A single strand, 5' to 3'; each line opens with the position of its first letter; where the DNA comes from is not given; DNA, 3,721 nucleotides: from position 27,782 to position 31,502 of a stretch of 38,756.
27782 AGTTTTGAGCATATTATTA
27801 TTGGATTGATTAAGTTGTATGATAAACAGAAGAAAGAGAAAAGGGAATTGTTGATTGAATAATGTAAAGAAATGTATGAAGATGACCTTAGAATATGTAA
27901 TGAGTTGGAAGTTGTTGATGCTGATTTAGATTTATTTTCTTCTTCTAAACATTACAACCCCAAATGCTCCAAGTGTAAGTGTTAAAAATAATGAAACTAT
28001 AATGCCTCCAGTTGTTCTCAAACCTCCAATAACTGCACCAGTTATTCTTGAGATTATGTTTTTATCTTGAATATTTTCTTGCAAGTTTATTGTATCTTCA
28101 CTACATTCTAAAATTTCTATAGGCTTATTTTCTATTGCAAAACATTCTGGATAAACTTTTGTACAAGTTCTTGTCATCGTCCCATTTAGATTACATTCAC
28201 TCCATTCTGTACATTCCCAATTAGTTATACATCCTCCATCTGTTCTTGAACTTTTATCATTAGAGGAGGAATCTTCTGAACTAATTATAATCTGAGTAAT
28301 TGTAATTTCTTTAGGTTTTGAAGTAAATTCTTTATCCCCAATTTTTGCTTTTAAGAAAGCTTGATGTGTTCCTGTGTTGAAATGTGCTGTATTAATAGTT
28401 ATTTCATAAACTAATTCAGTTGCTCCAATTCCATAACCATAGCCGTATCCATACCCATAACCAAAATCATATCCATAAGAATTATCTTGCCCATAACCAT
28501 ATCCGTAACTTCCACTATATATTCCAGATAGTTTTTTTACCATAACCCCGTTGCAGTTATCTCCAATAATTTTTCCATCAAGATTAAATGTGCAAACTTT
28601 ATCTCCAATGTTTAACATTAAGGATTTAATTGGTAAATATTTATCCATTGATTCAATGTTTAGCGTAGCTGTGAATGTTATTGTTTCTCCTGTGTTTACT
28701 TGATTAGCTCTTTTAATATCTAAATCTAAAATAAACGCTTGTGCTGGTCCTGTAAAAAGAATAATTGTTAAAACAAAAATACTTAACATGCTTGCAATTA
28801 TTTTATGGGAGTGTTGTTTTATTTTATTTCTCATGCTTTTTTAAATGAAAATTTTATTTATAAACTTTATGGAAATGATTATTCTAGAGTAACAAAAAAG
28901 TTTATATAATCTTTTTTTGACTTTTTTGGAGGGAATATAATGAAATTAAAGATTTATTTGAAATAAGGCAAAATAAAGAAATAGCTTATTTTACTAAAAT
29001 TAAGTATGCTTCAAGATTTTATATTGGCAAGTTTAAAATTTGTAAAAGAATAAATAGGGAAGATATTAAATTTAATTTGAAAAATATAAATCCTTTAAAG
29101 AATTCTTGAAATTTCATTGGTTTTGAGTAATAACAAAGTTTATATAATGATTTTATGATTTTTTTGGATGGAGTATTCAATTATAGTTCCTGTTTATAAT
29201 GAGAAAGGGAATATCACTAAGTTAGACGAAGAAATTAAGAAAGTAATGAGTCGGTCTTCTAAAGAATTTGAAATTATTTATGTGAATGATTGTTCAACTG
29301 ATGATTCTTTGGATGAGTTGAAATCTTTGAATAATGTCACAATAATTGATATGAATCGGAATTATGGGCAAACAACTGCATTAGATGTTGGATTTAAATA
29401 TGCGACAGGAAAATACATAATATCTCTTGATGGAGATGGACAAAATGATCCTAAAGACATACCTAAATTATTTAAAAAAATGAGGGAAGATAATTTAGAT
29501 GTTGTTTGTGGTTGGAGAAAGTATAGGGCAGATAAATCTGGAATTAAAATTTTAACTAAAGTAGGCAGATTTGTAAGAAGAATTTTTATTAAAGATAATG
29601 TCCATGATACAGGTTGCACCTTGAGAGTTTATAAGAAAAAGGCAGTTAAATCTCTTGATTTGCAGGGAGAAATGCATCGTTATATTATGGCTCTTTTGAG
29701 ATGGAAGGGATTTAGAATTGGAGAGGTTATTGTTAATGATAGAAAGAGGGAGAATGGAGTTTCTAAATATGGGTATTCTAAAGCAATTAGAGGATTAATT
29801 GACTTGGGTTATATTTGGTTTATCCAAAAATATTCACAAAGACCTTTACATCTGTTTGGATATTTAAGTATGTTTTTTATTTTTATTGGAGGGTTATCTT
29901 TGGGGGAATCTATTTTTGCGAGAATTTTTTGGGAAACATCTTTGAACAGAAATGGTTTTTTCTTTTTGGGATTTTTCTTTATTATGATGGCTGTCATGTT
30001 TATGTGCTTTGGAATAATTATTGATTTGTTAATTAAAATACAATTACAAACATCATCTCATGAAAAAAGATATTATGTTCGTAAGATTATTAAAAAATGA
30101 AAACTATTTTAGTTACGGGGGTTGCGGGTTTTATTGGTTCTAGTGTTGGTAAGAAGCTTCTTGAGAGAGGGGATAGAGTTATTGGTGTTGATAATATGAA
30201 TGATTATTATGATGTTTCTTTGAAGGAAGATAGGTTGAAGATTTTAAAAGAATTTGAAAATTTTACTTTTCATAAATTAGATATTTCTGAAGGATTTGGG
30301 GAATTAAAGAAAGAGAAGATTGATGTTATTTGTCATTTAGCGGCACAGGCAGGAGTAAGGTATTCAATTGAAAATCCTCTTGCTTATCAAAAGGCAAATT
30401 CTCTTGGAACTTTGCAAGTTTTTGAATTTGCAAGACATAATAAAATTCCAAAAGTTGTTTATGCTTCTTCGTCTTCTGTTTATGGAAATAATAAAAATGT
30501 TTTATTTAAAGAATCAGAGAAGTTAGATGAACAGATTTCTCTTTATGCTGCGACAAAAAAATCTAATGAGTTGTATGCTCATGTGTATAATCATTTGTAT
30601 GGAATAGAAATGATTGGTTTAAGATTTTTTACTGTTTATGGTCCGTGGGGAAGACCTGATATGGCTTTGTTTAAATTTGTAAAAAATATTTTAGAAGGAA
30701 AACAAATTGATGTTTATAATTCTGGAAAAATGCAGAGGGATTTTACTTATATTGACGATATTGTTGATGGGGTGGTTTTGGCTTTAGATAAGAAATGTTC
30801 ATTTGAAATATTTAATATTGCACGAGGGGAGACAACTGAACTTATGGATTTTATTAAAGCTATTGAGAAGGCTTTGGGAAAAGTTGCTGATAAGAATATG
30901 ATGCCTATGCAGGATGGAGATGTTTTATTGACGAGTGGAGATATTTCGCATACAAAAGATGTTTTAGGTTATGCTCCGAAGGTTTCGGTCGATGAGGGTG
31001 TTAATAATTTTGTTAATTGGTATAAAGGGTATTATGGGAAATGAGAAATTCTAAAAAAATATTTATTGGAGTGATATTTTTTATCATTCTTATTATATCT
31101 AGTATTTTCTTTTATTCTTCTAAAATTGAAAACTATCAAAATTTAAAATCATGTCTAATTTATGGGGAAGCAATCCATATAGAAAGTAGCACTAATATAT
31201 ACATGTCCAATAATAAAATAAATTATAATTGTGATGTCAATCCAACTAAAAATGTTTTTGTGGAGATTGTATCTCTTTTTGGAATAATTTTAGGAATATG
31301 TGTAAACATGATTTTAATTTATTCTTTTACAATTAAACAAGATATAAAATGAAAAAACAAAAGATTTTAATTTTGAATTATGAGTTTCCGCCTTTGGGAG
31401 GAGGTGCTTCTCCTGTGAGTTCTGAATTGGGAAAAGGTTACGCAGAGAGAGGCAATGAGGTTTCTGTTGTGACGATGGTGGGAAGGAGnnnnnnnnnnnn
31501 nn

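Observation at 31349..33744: RloC/PrrC-like putative anticodon nuclease inserted into the glycosylation operon after a truncated GT4 gene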

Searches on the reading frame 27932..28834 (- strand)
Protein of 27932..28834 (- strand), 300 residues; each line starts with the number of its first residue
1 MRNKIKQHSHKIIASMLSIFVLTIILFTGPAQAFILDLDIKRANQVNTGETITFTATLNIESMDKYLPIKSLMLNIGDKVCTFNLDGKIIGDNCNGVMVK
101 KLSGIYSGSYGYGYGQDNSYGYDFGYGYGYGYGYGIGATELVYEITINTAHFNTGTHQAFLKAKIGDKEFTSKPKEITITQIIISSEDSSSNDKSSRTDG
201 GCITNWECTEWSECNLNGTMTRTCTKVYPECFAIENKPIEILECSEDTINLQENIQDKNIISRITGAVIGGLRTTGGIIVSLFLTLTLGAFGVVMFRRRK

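Call 18: search_protein_families(library=ncbifam, proteins=[window:27932-28834:-], max_evalue=0.00001)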
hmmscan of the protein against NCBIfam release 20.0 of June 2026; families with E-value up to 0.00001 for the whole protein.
window:27932-28834:- (300 aa): 0 families

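Call 33: search_protein_families(library=pfam, proteins=[window:27932-28834:-], max_evalue=1)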
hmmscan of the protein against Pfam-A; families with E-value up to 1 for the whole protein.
window:27932-28834:- (300 aa): 3 families
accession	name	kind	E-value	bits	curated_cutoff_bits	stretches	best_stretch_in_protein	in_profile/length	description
PF17228.7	SGP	-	0.011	17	26.7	1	109-135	46-75/93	Sulphur globule protein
PF05939.18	Phage_min_tail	-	0.043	14.6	39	1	122-186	22-87/108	Phage minor tail protein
PF17253.7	DUF5320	-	0.16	13.6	27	1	95-163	12-80/99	Family of unknown function (DUF5320)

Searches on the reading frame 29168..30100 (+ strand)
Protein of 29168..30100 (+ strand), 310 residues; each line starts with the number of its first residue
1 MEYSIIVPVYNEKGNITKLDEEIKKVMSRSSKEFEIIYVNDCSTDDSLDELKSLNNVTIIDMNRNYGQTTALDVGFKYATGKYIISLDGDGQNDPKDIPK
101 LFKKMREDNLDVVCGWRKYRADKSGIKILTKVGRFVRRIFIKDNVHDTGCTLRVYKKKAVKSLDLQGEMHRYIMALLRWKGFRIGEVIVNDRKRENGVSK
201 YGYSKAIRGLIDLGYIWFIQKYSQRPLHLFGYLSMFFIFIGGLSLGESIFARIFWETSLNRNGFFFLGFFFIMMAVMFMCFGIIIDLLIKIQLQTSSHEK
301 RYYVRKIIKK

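Call 33: search_protein_families(library=pfam, proteins=[window:29168-30100:+], max_evalue=1)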
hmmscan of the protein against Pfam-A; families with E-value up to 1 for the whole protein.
window:29168-30100:+ (310 aa): 5 families
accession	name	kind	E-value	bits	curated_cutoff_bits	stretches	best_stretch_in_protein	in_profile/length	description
PF00535.33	Glycos_transf_2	-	2e-33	116.2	23.3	1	4-162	1-166/168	Glycosyl transferase family 2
PF10111.15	Glyco_tranf_2_2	-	1.5e-09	38.2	27.3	1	4-121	1-128/276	Glycosyltransferase like family 2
PF20953.2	Caud_bapl16_3rd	-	0.09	13.2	27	1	26-73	2-52/84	Phage tail base-plate attachment protein C-terminal insertion domain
PF09151.16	DUF1936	-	0.17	12.1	25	1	6-16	10-20/34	Domain of unknown function (DUF1936)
PF03097.24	BRO1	-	0.21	10.9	35.1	1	13-67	296-350/385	BRO1-like domain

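Call 41: find_homologous_proteins(query=window:29168-30100:+, max_evalue=1e-40)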
Query window:29168-30100:+ (310 aa): 1196 proteins with E <= 1e-40 among 3053 candidates; the best 120 are listed.
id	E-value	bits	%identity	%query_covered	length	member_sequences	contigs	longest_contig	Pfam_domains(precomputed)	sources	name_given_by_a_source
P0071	1.3e-204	696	100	100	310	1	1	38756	PF10111.15,PF00535.33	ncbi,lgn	-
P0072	4.8e-148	510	70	100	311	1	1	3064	PF10111.15,PF00535.33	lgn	-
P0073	3.2e-141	488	68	100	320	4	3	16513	PF10111.15,PF00535.33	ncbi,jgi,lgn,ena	-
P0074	2.6e-139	482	67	99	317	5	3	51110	PF10111.15,PF00535.33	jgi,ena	-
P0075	6.6e-139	480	69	99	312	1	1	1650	PF10111.15,PF00535.33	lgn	-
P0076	1.1e-137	476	67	100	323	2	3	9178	PF10111.15,PF00535.33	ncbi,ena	-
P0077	2.5e-137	475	69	100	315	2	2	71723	PF10111.15,PF00535.33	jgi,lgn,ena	jgi:glycosyltransferase involved in cell wall biosynthesis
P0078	2.8e-137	475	67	100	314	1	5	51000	PF10111.15,PF00535.33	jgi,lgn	jgi:glycosyltransferase involved in cell wall biosynthesis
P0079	6.4e-137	474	68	99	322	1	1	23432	PF10111.15,PF00535.33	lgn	-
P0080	1.1e-136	473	66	100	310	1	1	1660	PF10111.15,PF00535.33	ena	-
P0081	7.2e-136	470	65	100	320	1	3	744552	PF10111.15,PF00535.33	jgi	jgi:glycosyltransferase involved in cell wall biosynthesis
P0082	8.9e-136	470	68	100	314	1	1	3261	PF10111.15,PF00535.33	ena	-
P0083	1.6e-135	469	65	99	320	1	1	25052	PF10111.15,PF00535.33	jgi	jgi:glycosyltransferase involved in cell wall biosynthesis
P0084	2.2e-135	469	68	99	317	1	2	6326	PF10111.15,PF00535.33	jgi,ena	-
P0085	3.8e-135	468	66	99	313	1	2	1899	PF10111.15,PF00535.33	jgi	-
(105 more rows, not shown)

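Call 43: find_encoding_contigs(protein=P0077, flank=10000, max_places=2)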
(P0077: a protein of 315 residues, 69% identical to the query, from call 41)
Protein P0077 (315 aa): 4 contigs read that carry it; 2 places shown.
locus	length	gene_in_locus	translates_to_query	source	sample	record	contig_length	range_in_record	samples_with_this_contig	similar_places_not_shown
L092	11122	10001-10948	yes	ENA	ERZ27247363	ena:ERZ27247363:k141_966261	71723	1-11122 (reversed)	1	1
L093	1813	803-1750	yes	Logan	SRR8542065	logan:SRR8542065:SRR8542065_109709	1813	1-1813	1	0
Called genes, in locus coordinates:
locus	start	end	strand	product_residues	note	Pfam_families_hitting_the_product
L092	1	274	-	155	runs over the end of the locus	-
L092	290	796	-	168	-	-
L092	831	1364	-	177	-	-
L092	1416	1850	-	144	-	-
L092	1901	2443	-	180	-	PF04307:YdjM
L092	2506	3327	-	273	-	PF13263:PHP_C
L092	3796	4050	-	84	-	-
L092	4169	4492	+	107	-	-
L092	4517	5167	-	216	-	-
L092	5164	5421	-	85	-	-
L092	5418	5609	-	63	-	-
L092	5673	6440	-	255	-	PF18962:Por_Secre_tail, PF13860:FlgD_ig (weak)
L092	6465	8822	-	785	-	PF11617:Cu-binding_MopE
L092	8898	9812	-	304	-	-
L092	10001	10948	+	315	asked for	PF00535:Glycos_transf_2, PF10111:Glyco_tranf_2_2 (weak)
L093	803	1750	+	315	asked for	PF00535:Glycos_transf_2, PF10111:Glyco_tranf_2_2 (weak)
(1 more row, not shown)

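Call 44: find_encoding_contigs(protein=P0074, flank=10000, max_places=2)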
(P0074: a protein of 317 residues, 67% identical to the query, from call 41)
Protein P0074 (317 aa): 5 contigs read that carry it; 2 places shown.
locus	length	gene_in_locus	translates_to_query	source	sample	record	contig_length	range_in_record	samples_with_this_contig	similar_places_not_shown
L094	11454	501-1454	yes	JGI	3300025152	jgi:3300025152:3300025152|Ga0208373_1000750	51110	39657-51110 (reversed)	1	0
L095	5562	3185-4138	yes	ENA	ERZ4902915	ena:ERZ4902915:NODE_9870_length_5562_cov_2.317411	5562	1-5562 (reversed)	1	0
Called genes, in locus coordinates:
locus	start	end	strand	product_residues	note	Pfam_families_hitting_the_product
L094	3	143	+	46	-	?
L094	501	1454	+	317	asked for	PF00535:Glycos_transf_2, PF10111:Glyco_tranf_2_2 (weak)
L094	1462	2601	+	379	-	PF13439:Glyco_transf_4, PF13579:Glyco_trans_4_4, PF00534:Glycos_transf_1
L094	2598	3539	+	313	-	PF00535:Glycos_transf_2, PF10111:Glyco_tranf_2_2, PF13641:Glyco_tranf_2_3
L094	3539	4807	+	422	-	PF01943:Polysacc_synt, PF13440:Polysacc_synt_3, PF01554:MatE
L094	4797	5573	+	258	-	PF00535:Glycos_transf_2, PF10111:Glyco_tranf_2_2, PF13641:Glyco_tranf_2_3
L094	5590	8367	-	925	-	-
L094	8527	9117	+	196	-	PF01936:NYN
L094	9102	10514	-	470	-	PF13231:PMT_2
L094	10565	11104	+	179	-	-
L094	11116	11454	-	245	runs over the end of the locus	PF03372:Exo_endo_phos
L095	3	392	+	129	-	?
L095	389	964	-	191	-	-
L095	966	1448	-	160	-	-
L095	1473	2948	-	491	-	-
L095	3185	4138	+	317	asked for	PF00535:Glycos_transf_2, PF10111:Glyco_tranf_2_2 (weak)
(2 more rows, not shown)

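Call 45: find_encoding_contigs(protein=P0081, flank=10000, max_places=1)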
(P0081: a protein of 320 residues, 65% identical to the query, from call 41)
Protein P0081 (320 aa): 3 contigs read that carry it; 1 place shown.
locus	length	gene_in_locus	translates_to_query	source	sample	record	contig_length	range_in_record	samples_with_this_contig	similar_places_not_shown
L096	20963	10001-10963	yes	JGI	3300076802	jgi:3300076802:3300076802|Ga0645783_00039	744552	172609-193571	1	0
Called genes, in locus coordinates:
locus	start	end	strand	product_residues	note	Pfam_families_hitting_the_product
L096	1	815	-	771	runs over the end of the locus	-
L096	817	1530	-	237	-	PF00535:Glycos_transf_2, PF10111:Glyco_tranf_2_2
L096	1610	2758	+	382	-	-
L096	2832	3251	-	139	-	-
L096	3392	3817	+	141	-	-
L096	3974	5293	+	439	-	PF02784:Orn_Arg_deC_N, PF00278:Orn_DAP_Arg_deC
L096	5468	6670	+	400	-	PF00155:Aminotran_1_2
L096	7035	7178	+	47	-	-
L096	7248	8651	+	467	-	PF07963:N_methyl, PF22434:PilW_C (faint), PF09603:Fib_succ_major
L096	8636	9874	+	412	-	PF07963:N_methyl, PF22434:PilW_C (faint)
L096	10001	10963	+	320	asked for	PF00535:Glycos_transf_2, PF10111:Glyco_tranf_2_2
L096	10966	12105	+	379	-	PF13439:Glyco_transf_4, PF00534:Glycos_transf_1, PF13692:Glyco_trans_1_4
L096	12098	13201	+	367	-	PF13439:Glyco_transf_4 (weak), PF20706:GT4-conflict, PF00534:Glycos_transf_1, PF13692:Glyco_trans_1_4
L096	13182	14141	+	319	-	PF03706:LPG_synthase_TM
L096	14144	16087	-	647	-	-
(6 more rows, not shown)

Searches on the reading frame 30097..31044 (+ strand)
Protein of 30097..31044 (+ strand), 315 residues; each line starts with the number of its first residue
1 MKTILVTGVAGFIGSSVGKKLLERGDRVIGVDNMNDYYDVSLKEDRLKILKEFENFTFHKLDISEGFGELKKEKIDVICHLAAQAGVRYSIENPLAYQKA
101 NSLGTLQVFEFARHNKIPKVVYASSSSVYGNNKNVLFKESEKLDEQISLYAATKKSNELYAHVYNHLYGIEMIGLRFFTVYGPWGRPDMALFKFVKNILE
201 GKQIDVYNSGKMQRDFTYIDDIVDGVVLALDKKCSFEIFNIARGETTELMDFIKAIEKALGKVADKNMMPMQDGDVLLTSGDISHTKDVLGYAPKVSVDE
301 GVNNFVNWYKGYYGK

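Call 33: search_protein_families(library=pfam, proteins=[window:30097-31044:+], max_evalue=1)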
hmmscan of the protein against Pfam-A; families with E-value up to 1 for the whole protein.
window:30097-31044:+ (315 aa): 8 families
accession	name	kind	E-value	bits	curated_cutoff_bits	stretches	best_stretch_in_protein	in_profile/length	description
PF01370.27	Epimerase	-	3e-54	184.4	20.9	1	4-242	1-240/240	NAD dependent epimerase/dehydratase family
PF16363.11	GDP_Man_Dehyd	-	3.9e-51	174.9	27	1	5-303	1-330/332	GDP-mannose 4,6 dehydratase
PF01073.25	3Beta_HSD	-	1.8e-17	63.7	22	1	5-231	1-230/280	3-beta hydroxysteroid dehydrogenase/isomerase family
PF02719.21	Polysacc_synt_2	-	5.8e-14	52.4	20.2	1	4-268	1-255/293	Polysaccharide biosynthesis protein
PF04321.23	RmlD_sub_bind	-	2.6e-10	40.3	27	1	3-264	2-235/287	RmlD substrate binding domain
PF07993.18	NAD_binding_4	-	3.1e-08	33.5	20.1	1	69-164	83-177/258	Male sterility protein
PF13847.12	Methyltransf_31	-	0.0078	16.3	27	1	23-127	27-113/145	Methyltransferase domain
PF00106.31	adh_short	-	0.045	13.7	26.6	1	2-38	1-37/195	short chain dehydrogenase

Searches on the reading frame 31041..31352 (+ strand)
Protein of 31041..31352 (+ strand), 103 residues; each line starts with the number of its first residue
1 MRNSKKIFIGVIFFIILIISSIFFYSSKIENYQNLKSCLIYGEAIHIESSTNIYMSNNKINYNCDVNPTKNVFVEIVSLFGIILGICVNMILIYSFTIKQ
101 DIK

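Call 3: search_protein_families(library=pfam, proteins=[window:31041-31352:+], max_evalue=1)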
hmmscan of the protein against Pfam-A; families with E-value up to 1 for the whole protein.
window:31041-31352:+ (103 aa): 1 family
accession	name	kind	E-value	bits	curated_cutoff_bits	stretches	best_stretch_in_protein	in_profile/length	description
PF13273.12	DUF4064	-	0.093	13.4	32.1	1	8-101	10-84/102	Protein of unknown function (DUF4064)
